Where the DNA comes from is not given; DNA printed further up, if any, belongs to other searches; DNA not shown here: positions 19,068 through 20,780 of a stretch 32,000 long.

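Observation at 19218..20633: Old-yellow-enzyme homologue with an Fe-S motif, no NAD(P)H/FAD domain, and a C-terminal FN3-like domain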

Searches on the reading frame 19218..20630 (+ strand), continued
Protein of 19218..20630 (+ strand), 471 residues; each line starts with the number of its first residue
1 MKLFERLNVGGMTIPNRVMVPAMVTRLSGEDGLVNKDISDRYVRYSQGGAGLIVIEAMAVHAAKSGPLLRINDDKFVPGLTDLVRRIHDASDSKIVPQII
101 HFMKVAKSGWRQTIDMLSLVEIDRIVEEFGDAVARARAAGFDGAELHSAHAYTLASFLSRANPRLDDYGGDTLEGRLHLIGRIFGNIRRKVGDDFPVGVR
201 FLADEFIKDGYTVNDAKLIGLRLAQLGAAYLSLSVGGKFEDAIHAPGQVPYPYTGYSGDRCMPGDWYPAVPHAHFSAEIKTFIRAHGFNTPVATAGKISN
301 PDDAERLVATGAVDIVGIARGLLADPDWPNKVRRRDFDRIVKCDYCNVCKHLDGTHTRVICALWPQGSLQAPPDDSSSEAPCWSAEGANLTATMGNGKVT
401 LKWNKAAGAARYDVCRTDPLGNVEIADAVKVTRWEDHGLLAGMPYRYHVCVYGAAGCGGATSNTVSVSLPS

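Call 22: find_related_loci(query=A1, collection=genome_contigs, flank=10000)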
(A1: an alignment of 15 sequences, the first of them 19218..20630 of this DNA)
Query A1 (471 aa) in genome_contigs; peptide patterns used: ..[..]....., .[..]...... (x = any residue, [..] = any of these).
346 stretches matched a pattern; 224 encode a relative of the query (tblastn E <= 1e-3); the best 80 are kept; 80 distinct loci.
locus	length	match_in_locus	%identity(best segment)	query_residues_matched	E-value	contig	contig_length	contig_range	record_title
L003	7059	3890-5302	93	1-471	0e+0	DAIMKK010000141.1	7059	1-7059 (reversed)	MAG TPA_asm: Pseudolabrys sp. isolate CTOTU41490 NODE_12256_length_7059_cov_4.107224, whole genome shotgun sequence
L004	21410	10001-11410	92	1-470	0e+0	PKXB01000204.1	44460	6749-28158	MAG: Hyphomicrobiales bacterium isolate palsa_910 73.20120500_P27.1_contig_1224, whole genome shotgun sequence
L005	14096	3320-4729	93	1-470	0e+0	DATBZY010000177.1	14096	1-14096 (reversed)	MAG TPA_asm: Pseudolabrys sp. isolate SMAG_U7631 k141_449893, whole genome shotgun sequence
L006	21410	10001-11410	93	1-470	0e+0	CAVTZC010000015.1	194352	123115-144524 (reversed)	MAG: uncultured Alphaproteobacteria bacterium isolate MFD05377.bin.2.34 genome assembly, contig: contig_95594, whole gen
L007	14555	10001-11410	92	1-470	0e+0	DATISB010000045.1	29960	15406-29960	MAG TPA_asm: Pseudolabrys sp. isolate SMAG_U15918 k141_382443, whole genome shotgun sequence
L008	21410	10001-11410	90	1-470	0e+0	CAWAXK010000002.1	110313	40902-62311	MAG: uncultured Alphaproteobacteria bacterium isolate MFD05942.bin.3.4 genome assembly, contig: contig_1239, whole genom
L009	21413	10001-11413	91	1-471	0e+0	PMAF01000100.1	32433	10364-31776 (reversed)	MAG: Hyphomicrobiales bacterium isolate palsa_922 73.20120700_P2D.6_contig_187, whole genome shotgun sequence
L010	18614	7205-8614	90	1-470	0e+0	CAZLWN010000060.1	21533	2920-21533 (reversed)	MAG TPA_asm: uncultured Undibacter sp. isolate binchicken_co262_85 genome assembly, contig: NODE_2505_length_21533_cov_1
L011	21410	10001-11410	89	1-470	0e+0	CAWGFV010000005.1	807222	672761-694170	MAG: uncultured Alphaproteobacteria bacterium isolate MFD05512.bin.1.169 genome assembly, contig: contig_36197, whole ge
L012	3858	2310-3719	89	1-470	0e+0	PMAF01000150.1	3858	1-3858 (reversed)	MAG: Hyphomicrobiales bacterium isolate palsa_922 73.20120700_P2D.6_contig_1537, whole genome shotgun sequence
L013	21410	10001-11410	89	1-470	0e+0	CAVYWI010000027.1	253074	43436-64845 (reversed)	MAG: uncultured Alphaproteobacteria bacterium isolate MFD01299.bin.2.207 genome assembly, contig: contig_5630, whole gen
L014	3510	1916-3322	86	1-470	0e+0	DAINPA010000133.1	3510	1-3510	MAG TPA_asm: Steroidobacteraceae bacterium isolate CTOTU10816 NODE_12747_length_3510_cov_9.693488, whole genome shotgun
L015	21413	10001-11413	85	1-471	0e+0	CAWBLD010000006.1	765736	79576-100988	MAG: uncultured Alphaproteobacteria bacterium isolate MFD02416.bin.2.169 genome assembly, contig: contig_18588, whole ge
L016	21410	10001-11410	84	1-470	0e+0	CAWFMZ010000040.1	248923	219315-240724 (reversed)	MAG: uncultured Alphaproteobacteria bacterium isolate MFD02134.bin.1.196 genome assembly, contig: contig_80078, whole ge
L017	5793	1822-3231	86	1-470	0e+0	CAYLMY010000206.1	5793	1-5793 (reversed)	MAG TPA_asm: uncultured Undibacter sp. isolate SRP214966_co7_174 genome assembly, contig: NODE_15485_length_5793_cov_52.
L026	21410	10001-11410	76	1-470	0e+0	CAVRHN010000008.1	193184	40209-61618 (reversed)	MAG: uncultured Alphaproteobacteria bacterium isolate MFD05580.bin.3.156 genome assembly, contig: contig_382, whole geno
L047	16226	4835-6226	65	1-465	0e+0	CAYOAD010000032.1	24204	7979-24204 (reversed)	MAG TPA_asm: uncultured Rhodospirillaceae bacterium isolate SRP167671_co2_244 genome assembly, contig: NODE_2799_length_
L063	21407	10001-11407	62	1-470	0e+0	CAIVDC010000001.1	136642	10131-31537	MAG: uncultured Sterolibacterium sp. isolate MJ-time_bin-3476 genome assembly, contig: bin-3476:001/146, whole genome sh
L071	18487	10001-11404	60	1-470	0e+0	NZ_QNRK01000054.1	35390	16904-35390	Roseiarcus fermentans strain DSM 24875 Ga0244512_154, whole genome shotgun sequence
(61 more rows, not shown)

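Call 27: predict_structure(alignment_id=A1)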
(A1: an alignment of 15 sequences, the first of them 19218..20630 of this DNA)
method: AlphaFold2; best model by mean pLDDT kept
length: 471 residues; sequences in the alignment: 15
mean_pLDDT: 62.6   pTM: 0.61
mean pLDDT of the five models: 62.6, 61.6, 58.9, 57.1, 49.3
residues with pLDDT >= 90: 21; 70-90: 177; 50-70: 130; < 50: 143
segments of 3 or more residues with pLDDT < 50: 1-4, 22-33, 58-75, 102-115, 148-163, 236-270, 319-324, 342-376
pLDDT, mean of each block of 10 residues (from residue 1): 57 63 43 56 65 58 37 52 81 73 38 52 75 81 68 47 51 69 86 85 53 73 87 54 36 28 33 73 92 65 70 66 55 64 38 25 27 50 81 84 78 83 70 74 89 71 87 70
secondary structure, 60 per line:
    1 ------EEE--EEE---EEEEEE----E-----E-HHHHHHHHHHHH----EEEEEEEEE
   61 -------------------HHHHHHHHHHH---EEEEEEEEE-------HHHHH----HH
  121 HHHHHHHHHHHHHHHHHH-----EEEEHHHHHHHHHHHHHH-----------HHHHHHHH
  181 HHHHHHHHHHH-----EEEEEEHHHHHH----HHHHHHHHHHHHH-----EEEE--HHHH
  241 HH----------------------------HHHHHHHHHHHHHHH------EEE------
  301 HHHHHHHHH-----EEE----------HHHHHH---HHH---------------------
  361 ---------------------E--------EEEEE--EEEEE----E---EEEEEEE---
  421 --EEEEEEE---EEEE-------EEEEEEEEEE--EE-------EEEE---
elements in order: E7-9 E12-14 E18-23 H36-47 E52-60 H80-90 E94-102 H110-114 H119-138 E144-147 H148-161 H173-191 E197-202 H203-208 H213-225 E231-234 H237-242 H271-285 E292-294 H301-309 E315-317 H328-333 E391-395 E398-402 E411-417 E423-429 E433-436 E444-453 E465-468

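Call 43: search_protein_families(library=pfam, proteins=[L026:7456-8775:-, L026:9058-9888:+, L026:13767-15287:+, L026:15705-16694:+, L026:16734-17762:+, L026:17654-19522:+, L026:2075-3487:-, L047:2495-4711:-, L047:9457-11094:+, L047:12103-13344:-], max_evalue=0.00001)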
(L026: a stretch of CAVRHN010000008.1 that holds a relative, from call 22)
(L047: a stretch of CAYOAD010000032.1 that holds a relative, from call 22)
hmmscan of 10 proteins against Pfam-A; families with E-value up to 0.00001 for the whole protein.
L026:7456-8775:- (440 aa): 2 families
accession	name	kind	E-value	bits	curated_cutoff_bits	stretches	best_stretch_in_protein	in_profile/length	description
PF13458.12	Peripla_BP_6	-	3.6e-34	119.4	31.7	1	41-389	1-325/343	Periplasmic binding protein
PF13433.12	Peripla_BP_5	-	6.9e-08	32.4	27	0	50-120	9-77/363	Periplasmic binding protein domain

L026:9058-9888:+ (277 aa): 3 families
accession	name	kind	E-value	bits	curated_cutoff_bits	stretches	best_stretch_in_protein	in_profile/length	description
PF00106.31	adh_short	-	2e-54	184.5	26.6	1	26-214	2-189/195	short chain dehydrogenase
PF13561.12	adh_short_C2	-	7.2e-53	180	27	1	34-274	6-234/236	Enoyl-(Acyl carrier protein) reductase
PF08659.16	KR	-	2.2e-15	57.5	22.6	1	28-199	4-173/180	KR domain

L026:13767-15287:+ (507 aa): 2 families
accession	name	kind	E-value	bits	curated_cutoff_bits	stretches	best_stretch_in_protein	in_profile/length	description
PF14417.12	MEDS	-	9.1e-22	78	29.8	1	5-156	1-161/161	MEDS: MEthanogen/methylotroph, DcmR Sensory domain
PF03704.23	BTAD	-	7.3e-17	62.5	22.1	1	354-505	1-145/146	Bacterial transcriptional activator domain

L026:15705-16694:+ (330 aa): 1 family
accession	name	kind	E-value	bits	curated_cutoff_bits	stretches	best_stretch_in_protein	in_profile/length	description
PF01326.24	PPDK_N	-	9.4e-84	281.9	27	1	26-327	2-310/328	Pyruvate phosphate dikinase, AMP/ATP-binding domain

L026:16734-17762:+ (343 aa): 1 family
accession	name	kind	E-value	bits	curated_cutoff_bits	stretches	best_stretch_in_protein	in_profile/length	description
PF04909.20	Amidohydro_2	-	1.5e-32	114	26.4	1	6-337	1-289/289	Amidohydrolase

L026:17654-19522:+ (623 aa): 1 family
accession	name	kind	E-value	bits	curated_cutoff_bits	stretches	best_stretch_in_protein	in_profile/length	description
PF00391.29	PEP-utilizers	-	1.8e-23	82.3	23.1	1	545-615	2-72/72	PEP-utilising enzyme, mobile domain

L026:2075-3487:- (471 aa): 1 family
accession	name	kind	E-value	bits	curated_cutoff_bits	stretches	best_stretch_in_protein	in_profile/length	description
PF13480.13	Acetyltransf_6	-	4.6e-28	98.6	22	1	255-401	2-142/143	Acetyltransferase (GNAT) domain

L047:2495-4711:- (739 aa): 3 families
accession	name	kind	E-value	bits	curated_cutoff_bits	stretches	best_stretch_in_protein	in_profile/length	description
PF00384.28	Molybdopterin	-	2.7e-36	125.8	24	1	81-509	1-352/353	Molybdopterin oxidoreductase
PF01568.27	Molydop_binding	-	5.6e-21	75.1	26.8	1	621-728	6-108/110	Molydopterin dinucleotide binding domain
PF04879.21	Molybdop_Fe4S4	-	9.8e-08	32.3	22.7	1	29-78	4-55/55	Molybdopterin oxidoreductase Fe4S4 domain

L047:9457-11094:+ (546 aa): 2 families
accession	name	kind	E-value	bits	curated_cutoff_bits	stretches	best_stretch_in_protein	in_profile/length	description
PF00501.34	AMP-binding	-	2.5e-80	270.6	29.9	1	38-401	2-383/384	AMP-binding enzyme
PF13193.12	AMP-binding_C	-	1.5e-20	74.4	24.5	1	453-528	1-76/76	AMP-binding enzyme C-terminal domain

L047:12103-13344:- (414 aa): 0 families

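Call 44: search_protein_families(library=pfam, proteins=[L063:1871-3055:+, L063:8003-9037:-, L063:9069-9596:-, L063:13143-14903:-, L063:16309-17124:-, L063:17156-17899:-, L063:17985-19226:-, L071:7812-8711:+, L071:14817-16520:-, L071:16493-17722:+], max_evalue=0.00001)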
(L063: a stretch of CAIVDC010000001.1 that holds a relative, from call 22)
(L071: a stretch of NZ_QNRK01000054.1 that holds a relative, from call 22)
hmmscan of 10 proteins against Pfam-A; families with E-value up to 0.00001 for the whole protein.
L063:1871-3055:+ (395 aa): 1 family
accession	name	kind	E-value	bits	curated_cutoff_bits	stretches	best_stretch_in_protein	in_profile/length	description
PF01494.25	FAD_binding_3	-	9.1e-103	344.6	22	1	6-346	1-349/349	FAD binding domain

L063:8003-9037:- (345 aa): 0 families

L063:9069-9596:- (176 aa): 2 families
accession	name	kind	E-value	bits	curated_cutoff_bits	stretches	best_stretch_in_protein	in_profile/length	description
PF00583.31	Acetyltransf_1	-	1.3e-11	45.2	20.7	1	55-157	18-115/116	Acetyltransferase (GNAT) family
PF13508.13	Acetyltransf_7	-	2.8e-08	34.4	27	1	73-157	4-81/84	Acetyltransferase (GNAT) domain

L063:13143-14903:- (587 aa): 2 families
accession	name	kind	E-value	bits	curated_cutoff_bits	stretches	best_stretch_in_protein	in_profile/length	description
PF00501.34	AMP-binding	-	6.9e-79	265.8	29.9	1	77-445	1-384/384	AMP-binding enzyme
PF13193.12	AMP-binding_C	-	1.3e-12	48.9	24.5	1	494-570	1-76/76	AMP-binding enzyme C-terminal domain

L063:16309-17124:- (272 aa): 2 families
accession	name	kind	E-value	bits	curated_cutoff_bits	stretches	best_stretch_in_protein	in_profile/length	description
PF00378.25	ECH_1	-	4.1e-47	161.1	27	1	19-270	3-249/251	Enoyl-CoA hydratase/isomerase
PF16113.10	ECH_2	-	5.7e-26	92.2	27.2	1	23-248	2-225/335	Enoyl-CoA hydratase/isomerase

L063:17156-17899:- (248 aa): 3 families
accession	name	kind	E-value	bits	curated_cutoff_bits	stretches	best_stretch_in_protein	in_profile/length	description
PF13561.12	adh_short_C2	-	1.3e-62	211.9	27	1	12-244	1-235/236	Enoyl-(Acyl carrier protein) reductase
PF00106.31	adh_short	-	1.8e-55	187.9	26.6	1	6-198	1-193/195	short chain dehydrogenase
PF08659.16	KR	-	7.4e-14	52.5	22.6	1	7-174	2-165/180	KR domain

L063:17985-19226:- (414 aa): 4 families
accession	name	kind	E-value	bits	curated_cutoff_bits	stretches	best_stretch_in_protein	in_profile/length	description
PF00441.29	Acyl-CoA_dh_1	-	3e-44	151.2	22.4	1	252-401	1-149/150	Acyl-CoA dehydrogenase, C-terminal domain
PF02770.24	Acyl-CoA_dh_M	-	7.4e-22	77.8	33.3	1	147-240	1-97/97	Acyl-CoA dehydrogenase, middle domain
PF08028.16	Acyl-CoA_dh_2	-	1.3e-17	64.8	22.7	1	269-389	3-132/134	Acyl-CoA dehydrogenase, C-terminal domain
PF02771.21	Acyl-CoA_dh_N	-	3.5e-14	53.6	22.9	1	33-143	3-113/113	Acyl-CoA dehydrogenase, N-terminal domain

L071:7812-8711:+ (300 aa): 2 families
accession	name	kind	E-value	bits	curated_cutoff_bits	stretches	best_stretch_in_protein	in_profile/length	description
PF03466.25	LysR_substrate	-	2e-22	80.1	28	1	94-293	5-206/209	LysR substrate binding domain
PF00126.33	HTH_1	-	1.6e-17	63.7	26.6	1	6-65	1-60/60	Bacterial regulatory helix-turn-helix protein, lysR family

L071:14817-16520:- (568 aa): 0 families

L071:16493-17722:+ (410 aa): 3 families
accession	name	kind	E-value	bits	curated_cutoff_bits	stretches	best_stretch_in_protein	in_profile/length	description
PF02771.21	Acyl-CoA_dh_N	-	1.2e-37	129.2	22.9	1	37-149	1-113/113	Acyl-CoA dehydrogenase, N-terminal domain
PF00441.29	Acyl-CoA_dh_1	-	1.5e-27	97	22.4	1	257-403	3-149/150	Acyl-CoA dehydrogenase, C-terminal domain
PF02770.24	Acyl-CoA_dh_M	-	1.1e-20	74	33.3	1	153-243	1-96/97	Acyl-CoA dehydrogenase, middle domain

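Call 60: fold_search(model_id=the predicted structure, library=pdb)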
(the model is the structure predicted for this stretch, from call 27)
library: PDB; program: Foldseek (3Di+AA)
matches with E <= 10: 1888; with E <= 0.001: 439
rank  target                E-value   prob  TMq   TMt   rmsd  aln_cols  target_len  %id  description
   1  8uaj_A                3.7e-16  1.00  0.51  0.67   5.4       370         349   27  Succinate Bound Crystal Structure of Thermus scotoductus SA-01 Ene-reductase (released 2024-07-03)
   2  5nux_A                7.1e-16  1.00  0.50  0.66   5.5       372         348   27  Thermus scotoductus SA-01 Ene-reductase double mutant TsER_C25D_I67T (released 2018-05-30)
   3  1ps9                  7.5e-16  1.00  0.55  0.40   4.8       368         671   25  The Crystal Structure and Reaction Mechanism of E. coli 2,4-Dienoyl CoA Reductase (released 2003-09-30)
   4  3gr7_A                1.1e-15  1.00  0.52  0.71   5.2       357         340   26  Structure of OYE from Geobacillus kaustophilus, hexagonal crystal form (released 2010-03-31)
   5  8pun_A                2.1e-15  1.00  0.52  0.67   5.8       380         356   21  Old Yellow Enzyme from the thermophilic Ferrovum sp. JA12 (released 2023-08-02)
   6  3hf3_A                2.1e-15  1.00  0.51  0.67   5.4       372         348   26  Old Yellow Enzyme from Thermus scotoductus SA-01 (released 2010-02-23)
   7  5ocs_A                2.3e-15  1.00  0.51  0.64   5.3       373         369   22  Ene-reductase (ER/OYE) from Ralstonia (Cupriavidus) metallidurans (released 2017-09-06)
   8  5n6q_B                4.4e-15  1.00  0.50  0.64   6.5       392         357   23  Xenobiotic reductase A (XenA) from Pseudomonas putida in complex with 2-phenylacrylic acid (released 2017-05-17)
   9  8uat_F                5.2e-15  1.00  0.51  0.66   5.3       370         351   27  Thermus scotoductus SA-01 Ene-reductase Compound 3b Complex (released 2024-07-03)
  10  6qkg_A                5.5e-15  1.00  0.54  0.39   5.6       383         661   22  2-Naphthoyl-CoA Reductase(NCR) (released 2019-05-15)
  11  8e5h                  5.5e-15  1.00  0.51  0.63   6.3       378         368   24  Old Yellow Enzyme 5 (PcOYE5) from Pseudomonas chloritidismutans (released 2023-08-30)
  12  2h8z                  5.8e-15  1.00  0.51  0.65   6.2       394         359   23  Xenobiotic Reductase A in complex with 8-Hydroxycoumarin (released 2006-08-29)
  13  1z41_A                6.1e-15  1.00  0.53  0.71   4.9       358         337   24  Crystal structure of oxidized YqjM from Bacillus subtilis (released 2005-05-17)
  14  8au9_B                6.9e-15  1.00  0.51  0.64   6.3       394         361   23  Xenobiotic reductase A from Pseudomonas putida in complex with 2-methoxyethyl (Z)-2-(hydroxyimino)-3-oxobutanoate (released 2023-03-01)
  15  9iuv_A                7.2e-15  1.00  0.53  0.71   4.8       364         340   25  Crystal Structure of a PtOYE Mutant (ADes-5) (released 2025-08-27)
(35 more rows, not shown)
